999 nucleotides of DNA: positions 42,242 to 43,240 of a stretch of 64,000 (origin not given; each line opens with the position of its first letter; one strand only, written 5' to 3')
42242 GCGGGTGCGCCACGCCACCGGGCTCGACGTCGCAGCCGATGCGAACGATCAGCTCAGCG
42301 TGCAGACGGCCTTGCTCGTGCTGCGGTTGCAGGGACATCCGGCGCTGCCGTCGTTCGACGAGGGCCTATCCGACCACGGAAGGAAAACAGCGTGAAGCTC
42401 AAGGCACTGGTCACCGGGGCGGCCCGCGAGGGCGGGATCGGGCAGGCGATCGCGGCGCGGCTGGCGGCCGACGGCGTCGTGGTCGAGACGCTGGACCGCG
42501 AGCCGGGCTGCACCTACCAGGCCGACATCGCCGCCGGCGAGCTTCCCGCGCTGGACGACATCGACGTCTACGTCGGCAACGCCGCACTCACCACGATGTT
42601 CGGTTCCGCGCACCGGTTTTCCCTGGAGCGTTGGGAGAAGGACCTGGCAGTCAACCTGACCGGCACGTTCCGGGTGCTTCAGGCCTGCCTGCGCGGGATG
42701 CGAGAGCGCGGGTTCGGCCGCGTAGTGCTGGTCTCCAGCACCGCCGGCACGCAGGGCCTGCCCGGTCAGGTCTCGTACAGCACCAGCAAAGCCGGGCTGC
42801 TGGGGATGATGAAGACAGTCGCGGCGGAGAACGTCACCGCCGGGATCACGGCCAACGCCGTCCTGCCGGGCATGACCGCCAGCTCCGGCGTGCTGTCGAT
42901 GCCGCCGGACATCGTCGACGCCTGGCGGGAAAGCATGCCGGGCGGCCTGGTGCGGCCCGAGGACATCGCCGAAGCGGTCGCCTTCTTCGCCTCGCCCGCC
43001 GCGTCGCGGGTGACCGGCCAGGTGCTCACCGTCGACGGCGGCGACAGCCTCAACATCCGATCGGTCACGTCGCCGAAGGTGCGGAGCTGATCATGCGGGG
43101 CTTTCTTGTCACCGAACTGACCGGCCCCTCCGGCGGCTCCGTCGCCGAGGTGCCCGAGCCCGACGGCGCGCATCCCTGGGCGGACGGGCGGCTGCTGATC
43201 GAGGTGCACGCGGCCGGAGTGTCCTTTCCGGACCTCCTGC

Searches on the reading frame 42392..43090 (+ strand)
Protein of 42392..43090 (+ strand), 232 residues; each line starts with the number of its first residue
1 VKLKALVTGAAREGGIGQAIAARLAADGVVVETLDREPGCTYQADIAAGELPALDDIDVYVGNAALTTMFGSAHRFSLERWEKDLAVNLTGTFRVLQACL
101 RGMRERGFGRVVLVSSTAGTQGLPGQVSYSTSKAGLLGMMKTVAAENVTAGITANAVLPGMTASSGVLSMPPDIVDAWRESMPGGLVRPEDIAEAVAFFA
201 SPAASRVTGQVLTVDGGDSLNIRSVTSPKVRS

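Call 19: search_protein_families(library=pfam, proteins=[window:42392-43090:+], max_evalue=0.001)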
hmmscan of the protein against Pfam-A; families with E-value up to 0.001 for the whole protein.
window:42392-43090:+ (232 aa): 4 families
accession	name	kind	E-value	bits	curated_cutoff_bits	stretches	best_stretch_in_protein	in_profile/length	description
PF13561.12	adh_short_C2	-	3.7e-40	138.4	27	1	54-217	69-234/236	Enoyl-(Acyl carrier protein) reductase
PF00106.31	adh_short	-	8.9e-32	110.6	26.6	1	54-164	75-184/195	short chain dehydrogenase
PF01370.27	Epimerase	-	7.4e-05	22.7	20.9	1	5-118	1-117/240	NAD dependent epimerase/dehydratase family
PF08659.16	KR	-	8.9e-05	22.9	22.6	0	63-145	87-165/180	KR domain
